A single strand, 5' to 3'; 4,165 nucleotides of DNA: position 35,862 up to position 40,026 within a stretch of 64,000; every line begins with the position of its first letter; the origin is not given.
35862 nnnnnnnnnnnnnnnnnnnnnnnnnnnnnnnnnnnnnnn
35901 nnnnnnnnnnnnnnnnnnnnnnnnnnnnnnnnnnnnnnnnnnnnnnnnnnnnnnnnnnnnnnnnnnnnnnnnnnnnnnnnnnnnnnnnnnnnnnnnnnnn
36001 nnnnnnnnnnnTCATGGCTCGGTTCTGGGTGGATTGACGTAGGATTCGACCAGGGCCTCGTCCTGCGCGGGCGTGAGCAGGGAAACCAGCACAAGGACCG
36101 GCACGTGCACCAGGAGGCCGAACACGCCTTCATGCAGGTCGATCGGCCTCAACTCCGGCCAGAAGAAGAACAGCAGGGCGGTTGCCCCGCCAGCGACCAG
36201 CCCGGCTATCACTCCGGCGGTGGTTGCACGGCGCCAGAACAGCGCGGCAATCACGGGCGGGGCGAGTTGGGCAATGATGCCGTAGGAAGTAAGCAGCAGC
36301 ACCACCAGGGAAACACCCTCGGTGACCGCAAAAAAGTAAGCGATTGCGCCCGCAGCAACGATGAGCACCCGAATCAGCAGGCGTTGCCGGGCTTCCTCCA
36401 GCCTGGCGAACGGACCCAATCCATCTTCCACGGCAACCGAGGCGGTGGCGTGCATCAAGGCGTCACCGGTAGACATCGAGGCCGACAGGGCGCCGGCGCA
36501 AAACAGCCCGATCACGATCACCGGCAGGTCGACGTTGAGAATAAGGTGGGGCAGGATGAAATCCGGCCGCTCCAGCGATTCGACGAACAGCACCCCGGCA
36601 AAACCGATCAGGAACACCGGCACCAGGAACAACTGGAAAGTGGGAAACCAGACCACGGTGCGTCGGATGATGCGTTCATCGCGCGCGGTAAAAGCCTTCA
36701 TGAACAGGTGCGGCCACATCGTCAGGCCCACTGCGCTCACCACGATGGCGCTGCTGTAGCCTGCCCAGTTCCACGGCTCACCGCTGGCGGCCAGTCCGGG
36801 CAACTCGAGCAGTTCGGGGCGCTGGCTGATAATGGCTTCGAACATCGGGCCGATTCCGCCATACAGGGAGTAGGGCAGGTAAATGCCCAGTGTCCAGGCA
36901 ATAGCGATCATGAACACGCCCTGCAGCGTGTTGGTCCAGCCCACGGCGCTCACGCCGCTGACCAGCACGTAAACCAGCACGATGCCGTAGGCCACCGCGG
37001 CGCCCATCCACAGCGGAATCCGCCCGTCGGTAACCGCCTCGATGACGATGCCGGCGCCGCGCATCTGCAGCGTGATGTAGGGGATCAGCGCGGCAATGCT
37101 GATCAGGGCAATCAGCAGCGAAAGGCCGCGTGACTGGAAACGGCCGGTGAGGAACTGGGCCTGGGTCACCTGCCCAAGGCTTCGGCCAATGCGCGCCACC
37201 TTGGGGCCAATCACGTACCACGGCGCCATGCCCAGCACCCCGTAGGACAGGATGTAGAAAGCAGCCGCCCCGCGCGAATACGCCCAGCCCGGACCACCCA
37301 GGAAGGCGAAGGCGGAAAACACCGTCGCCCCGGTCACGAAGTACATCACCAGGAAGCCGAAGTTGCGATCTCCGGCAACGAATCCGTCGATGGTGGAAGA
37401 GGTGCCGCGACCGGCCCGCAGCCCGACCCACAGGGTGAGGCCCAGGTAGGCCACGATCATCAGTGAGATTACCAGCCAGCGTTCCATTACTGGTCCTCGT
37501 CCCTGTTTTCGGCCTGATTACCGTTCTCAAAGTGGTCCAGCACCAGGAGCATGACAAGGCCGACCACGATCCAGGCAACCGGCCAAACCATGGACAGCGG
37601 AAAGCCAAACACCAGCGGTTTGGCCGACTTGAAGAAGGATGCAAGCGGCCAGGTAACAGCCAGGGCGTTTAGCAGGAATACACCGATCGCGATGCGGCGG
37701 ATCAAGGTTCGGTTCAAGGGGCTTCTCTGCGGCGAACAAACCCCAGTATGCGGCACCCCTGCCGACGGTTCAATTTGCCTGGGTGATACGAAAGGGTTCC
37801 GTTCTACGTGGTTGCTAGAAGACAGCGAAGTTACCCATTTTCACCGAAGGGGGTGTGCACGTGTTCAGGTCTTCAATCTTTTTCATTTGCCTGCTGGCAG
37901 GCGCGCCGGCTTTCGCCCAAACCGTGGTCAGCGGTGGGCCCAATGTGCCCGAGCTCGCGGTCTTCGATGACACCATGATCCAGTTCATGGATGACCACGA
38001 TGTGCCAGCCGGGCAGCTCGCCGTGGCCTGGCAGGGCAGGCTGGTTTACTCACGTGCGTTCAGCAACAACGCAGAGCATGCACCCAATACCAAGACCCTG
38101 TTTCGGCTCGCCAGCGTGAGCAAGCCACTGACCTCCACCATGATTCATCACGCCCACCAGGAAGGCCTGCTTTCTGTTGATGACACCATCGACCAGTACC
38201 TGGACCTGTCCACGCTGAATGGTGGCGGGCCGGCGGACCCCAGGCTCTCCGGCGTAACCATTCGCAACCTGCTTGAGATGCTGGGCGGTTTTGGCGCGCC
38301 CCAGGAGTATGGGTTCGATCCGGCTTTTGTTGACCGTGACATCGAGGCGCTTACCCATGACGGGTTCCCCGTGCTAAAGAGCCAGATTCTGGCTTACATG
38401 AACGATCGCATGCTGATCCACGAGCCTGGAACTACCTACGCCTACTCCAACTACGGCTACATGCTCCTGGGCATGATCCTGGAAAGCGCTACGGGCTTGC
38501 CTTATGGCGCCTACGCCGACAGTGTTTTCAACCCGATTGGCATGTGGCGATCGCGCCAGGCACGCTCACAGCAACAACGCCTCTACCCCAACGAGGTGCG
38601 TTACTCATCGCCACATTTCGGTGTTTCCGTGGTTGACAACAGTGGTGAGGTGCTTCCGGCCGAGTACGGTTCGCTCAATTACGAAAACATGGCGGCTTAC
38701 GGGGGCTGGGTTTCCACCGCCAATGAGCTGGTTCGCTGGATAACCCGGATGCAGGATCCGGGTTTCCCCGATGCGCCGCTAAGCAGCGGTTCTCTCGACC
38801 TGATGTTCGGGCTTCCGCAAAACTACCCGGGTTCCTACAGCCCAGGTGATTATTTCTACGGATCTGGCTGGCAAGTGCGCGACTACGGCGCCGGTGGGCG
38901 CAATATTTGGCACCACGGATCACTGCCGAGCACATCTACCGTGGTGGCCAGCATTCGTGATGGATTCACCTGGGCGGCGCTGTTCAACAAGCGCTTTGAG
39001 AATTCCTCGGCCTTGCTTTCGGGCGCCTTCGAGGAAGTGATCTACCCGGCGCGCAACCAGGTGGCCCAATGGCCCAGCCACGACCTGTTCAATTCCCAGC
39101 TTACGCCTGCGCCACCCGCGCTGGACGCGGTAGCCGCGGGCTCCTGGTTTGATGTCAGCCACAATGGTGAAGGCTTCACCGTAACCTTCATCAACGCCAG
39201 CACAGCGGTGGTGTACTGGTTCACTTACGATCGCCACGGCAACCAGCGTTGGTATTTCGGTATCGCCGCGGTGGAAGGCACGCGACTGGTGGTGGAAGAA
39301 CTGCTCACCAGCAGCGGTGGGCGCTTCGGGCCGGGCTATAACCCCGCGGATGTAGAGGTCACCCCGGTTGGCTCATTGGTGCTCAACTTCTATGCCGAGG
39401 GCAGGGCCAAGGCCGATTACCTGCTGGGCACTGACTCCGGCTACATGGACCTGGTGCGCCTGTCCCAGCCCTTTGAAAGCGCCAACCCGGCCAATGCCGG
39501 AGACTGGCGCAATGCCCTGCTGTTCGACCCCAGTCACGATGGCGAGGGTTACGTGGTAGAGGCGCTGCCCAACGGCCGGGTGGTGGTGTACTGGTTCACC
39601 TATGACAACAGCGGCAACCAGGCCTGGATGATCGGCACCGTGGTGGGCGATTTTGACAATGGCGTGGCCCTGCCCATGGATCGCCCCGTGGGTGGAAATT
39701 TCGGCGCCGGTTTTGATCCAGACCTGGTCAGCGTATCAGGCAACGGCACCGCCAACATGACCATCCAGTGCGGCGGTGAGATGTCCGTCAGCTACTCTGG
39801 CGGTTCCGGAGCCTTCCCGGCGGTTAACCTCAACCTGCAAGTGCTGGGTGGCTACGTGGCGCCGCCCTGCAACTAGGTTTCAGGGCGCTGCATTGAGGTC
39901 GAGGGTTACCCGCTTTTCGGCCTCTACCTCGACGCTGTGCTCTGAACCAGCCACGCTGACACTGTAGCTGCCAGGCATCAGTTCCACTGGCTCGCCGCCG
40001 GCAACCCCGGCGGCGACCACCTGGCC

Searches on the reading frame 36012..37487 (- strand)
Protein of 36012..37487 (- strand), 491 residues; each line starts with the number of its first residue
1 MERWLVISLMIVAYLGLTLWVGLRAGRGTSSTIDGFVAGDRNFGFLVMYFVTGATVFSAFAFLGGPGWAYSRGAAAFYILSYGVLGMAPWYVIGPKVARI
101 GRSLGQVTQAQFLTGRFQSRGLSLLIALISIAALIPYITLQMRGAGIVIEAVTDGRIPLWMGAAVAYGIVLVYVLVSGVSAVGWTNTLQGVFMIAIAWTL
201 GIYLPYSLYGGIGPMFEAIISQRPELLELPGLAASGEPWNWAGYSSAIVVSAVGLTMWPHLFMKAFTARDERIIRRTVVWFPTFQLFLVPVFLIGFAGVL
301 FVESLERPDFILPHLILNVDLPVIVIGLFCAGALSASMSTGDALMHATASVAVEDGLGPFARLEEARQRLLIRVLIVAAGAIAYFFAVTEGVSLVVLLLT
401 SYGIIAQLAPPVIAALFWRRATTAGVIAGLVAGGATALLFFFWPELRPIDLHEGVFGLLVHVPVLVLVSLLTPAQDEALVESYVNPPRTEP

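Call 57: search_protein_families(library=pfam, proteins=[window:36012-37487:-], max_evalue=0.0001)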
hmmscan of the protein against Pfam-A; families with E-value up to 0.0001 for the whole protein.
window:36012-37487:- (491 aa): 1 family
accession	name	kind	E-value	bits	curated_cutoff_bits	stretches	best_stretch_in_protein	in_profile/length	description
PF00474.23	SSF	-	3.5e-31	108.9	22.8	1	37-433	2-406/406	Sodium:solute symporter family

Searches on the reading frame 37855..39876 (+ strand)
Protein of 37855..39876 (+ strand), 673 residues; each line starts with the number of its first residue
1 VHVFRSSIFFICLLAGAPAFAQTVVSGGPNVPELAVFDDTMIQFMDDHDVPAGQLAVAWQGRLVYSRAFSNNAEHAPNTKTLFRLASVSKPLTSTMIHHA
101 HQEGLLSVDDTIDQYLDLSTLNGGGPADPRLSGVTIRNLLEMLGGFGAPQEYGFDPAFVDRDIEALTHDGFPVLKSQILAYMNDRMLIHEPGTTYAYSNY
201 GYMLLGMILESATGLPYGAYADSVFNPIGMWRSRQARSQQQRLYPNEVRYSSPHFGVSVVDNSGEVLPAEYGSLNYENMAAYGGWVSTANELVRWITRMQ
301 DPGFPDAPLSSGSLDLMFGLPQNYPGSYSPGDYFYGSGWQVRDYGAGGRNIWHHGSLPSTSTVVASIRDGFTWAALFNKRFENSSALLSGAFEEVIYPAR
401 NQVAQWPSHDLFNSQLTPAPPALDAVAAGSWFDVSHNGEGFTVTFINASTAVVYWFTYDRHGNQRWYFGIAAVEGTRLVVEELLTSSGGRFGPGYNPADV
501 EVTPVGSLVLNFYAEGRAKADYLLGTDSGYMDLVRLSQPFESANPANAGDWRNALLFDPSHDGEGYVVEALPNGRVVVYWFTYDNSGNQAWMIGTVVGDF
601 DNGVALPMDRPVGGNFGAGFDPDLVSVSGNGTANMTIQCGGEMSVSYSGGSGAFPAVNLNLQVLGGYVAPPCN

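Call 57: search_protein_families(library=pfam, proteins=[window:37855-39876:+], max_evalue=0.0001)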
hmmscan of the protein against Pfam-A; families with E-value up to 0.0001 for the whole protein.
window:37855-39876:+ (673 aa): 2 families
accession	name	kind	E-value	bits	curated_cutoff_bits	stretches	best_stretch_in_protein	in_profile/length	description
PF00144.29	Beta-lactamase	-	4.1e-45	154.8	27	1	37-385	1-316/329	Beta-lactamase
PF22184.2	CBM_56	-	5.3e-07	30.2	27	0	566-589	49-72/75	Carbohydrate binding module family 56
